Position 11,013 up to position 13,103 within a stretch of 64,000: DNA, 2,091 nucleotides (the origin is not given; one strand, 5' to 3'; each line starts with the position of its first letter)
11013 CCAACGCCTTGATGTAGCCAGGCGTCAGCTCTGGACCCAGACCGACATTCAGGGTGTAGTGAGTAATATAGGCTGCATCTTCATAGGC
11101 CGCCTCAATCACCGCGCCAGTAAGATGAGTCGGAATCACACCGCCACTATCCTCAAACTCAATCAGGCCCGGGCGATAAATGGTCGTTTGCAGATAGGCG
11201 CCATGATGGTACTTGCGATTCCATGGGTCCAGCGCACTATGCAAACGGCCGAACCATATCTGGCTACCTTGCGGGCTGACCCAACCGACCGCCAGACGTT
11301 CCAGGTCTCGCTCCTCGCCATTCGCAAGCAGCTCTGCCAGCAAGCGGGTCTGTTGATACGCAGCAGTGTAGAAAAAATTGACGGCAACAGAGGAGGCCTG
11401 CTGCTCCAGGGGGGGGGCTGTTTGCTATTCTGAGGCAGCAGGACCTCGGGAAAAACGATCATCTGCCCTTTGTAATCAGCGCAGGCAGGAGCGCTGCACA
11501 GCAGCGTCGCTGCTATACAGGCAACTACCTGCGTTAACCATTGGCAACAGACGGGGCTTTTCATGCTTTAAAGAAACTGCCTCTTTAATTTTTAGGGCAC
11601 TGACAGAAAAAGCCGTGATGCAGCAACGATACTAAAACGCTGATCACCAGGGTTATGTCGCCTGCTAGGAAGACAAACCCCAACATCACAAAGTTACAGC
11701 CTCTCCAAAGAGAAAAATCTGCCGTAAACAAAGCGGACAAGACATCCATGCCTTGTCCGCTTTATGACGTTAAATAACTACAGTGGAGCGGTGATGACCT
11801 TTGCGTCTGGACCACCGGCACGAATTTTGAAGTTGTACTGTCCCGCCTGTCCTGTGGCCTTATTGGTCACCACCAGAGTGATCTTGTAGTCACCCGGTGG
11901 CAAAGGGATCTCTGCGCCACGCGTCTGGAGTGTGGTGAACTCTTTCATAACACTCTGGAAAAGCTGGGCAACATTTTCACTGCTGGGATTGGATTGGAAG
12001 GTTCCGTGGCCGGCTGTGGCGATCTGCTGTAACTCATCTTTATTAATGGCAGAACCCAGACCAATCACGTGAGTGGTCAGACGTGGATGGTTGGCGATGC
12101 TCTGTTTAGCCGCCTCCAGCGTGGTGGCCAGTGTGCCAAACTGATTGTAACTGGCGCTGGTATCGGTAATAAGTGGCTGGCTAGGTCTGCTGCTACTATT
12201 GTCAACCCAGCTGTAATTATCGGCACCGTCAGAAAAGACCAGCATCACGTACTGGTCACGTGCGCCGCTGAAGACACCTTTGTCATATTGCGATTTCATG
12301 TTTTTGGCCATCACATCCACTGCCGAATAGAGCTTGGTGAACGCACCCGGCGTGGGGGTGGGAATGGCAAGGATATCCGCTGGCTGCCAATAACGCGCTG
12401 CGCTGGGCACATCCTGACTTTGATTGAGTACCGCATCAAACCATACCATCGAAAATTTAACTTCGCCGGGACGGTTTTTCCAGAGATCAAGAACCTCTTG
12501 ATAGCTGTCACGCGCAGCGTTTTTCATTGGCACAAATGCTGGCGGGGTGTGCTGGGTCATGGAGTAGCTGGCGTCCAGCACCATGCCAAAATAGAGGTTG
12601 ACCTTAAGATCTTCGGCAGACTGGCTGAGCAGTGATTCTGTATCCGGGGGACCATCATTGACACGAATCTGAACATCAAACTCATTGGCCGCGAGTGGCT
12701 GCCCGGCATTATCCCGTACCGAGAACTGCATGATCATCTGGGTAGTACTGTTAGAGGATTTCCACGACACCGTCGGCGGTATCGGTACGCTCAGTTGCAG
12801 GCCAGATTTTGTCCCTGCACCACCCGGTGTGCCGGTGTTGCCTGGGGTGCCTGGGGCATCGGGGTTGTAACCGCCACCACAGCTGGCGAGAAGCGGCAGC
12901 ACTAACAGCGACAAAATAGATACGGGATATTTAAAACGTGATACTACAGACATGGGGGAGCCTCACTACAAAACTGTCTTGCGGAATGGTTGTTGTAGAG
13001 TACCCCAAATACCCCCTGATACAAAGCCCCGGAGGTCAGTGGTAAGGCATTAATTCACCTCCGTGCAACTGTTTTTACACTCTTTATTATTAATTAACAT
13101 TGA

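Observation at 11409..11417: G9 homopolymer splits an outer-membrane protein gene into two frames: possible phase-variable switch or homopolymer sequencing error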

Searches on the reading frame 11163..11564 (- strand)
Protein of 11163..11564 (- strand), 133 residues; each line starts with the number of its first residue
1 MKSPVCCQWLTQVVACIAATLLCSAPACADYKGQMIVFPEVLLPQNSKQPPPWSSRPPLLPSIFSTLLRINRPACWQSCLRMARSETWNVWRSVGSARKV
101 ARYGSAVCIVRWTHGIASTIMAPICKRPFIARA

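Call 7: list_cluster_members(proteins=[P0001, window:11163-11564:-, window:10489-11343:-])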
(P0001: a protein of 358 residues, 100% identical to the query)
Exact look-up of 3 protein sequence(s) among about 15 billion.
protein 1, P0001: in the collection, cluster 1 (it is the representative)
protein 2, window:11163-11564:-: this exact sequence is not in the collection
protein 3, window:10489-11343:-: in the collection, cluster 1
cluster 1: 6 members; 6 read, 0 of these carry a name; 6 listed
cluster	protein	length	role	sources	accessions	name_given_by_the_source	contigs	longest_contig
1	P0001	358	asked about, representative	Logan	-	-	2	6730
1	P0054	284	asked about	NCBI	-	-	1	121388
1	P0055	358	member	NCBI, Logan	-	-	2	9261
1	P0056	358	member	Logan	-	-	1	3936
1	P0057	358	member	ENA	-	-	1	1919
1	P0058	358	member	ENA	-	-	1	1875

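Call 10: find_encoding_contigs(protein=P0054, flank=1500, max_places=5)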
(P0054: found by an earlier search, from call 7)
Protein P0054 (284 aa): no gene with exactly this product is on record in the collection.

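Call 11: find_encoding_contigs(protein=P0055, flank=6000, max_places=5)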
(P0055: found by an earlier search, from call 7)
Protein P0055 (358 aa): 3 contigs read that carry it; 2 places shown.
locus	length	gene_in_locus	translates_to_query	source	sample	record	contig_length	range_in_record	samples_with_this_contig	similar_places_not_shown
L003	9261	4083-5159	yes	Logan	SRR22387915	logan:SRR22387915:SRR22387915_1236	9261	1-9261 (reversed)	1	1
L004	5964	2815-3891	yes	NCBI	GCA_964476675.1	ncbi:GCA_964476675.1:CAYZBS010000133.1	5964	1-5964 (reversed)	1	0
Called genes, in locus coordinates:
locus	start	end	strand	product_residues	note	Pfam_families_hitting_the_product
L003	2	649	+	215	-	?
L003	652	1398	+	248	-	PF03167:UDG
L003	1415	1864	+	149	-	PF00583:Acetyltransf_1, PF13673:Acetyltransf_10, PF13508:Acetyltransf_7, PF08445:FR47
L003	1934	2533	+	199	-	PF08534:Redoxin, PF00578:AhpC-TSA, PF02630:SCO1-SenC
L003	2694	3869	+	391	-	-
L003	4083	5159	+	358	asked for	-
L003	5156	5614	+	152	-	-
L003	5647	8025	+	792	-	PF00672:HAMP (weak), PF00989:PAS, PF13188:PAS_8 (weak), PF13426:PAS_9, PF00990:GGDEF, PF00563:EAL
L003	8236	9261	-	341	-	?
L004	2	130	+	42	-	?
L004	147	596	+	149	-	PF00583:Acetyltransf_1, PF13673:Acetyltransf_10, PF13508:Acetyltransf_7, PF08445:FR47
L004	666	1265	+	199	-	PF08534:Redoxin, PF00578:AhpC-TSA, PF02630:SCO1-SenC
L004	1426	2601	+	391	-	-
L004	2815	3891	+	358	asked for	-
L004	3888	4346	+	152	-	-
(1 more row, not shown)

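Call 12: find_encoding_contigs(protein=P0056, flank=3000, max_places=5)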
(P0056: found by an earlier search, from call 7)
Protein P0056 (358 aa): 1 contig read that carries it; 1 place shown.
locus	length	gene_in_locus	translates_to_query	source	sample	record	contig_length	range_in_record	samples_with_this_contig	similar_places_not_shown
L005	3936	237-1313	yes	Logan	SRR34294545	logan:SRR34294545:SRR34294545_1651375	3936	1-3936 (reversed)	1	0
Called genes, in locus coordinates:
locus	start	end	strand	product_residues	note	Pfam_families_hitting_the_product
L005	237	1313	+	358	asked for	-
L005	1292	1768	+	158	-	-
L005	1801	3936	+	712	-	?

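Call 13: find_encoding_contigs(protein=P0057, flank=3000, max_places=5)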
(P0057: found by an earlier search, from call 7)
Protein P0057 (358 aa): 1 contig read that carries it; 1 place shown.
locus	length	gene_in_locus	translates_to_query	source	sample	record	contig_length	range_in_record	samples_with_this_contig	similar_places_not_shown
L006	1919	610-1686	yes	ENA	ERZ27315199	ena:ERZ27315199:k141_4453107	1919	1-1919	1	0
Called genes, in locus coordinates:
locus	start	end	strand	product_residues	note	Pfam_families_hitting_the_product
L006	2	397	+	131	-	?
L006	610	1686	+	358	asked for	-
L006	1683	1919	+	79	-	?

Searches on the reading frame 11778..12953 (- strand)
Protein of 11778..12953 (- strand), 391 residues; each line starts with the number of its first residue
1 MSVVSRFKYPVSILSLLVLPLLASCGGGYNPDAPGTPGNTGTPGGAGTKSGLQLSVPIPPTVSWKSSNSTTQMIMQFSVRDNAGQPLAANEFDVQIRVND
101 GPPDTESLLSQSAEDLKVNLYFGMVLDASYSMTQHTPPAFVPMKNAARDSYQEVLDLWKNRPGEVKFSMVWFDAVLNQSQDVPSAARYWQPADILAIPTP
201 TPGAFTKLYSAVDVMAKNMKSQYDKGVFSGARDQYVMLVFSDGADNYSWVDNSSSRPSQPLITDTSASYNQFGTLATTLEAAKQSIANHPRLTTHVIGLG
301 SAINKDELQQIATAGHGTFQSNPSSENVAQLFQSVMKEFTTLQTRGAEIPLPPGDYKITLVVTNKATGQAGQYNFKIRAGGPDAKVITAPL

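Call 4: search_protein_families(library=pfam, proteins=[window:11778-12953:-], max_evalue=0.01)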
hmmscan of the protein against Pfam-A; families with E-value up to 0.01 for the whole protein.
window:11778-12953:- (391 aa): 0 families

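Call 19: find_encoding_contigs(protein=window:11778-12953:-, flank=3000, max_places=10)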
Protein window:11778-12953:- (391 aa): 1 contig read that carries it; 1 place shown.
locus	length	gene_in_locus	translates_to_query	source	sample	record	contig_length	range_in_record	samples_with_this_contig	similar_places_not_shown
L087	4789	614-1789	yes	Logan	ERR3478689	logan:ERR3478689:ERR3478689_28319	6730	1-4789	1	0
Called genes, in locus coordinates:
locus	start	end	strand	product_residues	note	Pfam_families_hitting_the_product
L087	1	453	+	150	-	?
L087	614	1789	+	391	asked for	-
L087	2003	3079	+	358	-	-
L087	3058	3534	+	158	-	-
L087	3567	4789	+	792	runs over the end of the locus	PF00672:HAMP (weak), PF00989:PAS, PF13188:PAS_8 (weak), PF13426:PAS_9, PF00990:GGDEF, PF00563:EAL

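Call 28: search_protein_families(library=ncbifam, proteins=[window:11778-12953:-], max_evalue=0.01)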
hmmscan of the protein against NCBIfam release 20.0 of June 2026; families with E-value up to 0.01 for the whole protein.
window:11778-12953:- (391 aa): 0 families

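Call 40: search_protein_families(library=pfam, proteins=[window:11778-12953:-], max_evalue=5)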
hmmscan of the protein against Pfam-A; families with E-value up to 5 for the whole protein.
window:11778-12953:- (391 aa): 2 families
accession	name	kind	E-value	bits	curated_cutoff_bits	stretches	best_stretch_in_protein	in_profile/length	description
PF13768.12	VWA_3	-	0.011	16.2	27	1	280-320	113-154/155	von Willebrand factor type A domain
PF00092.34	VWA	-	0.013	16.2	23.8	1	199-333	72-173/174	von Willebrand factor type A domain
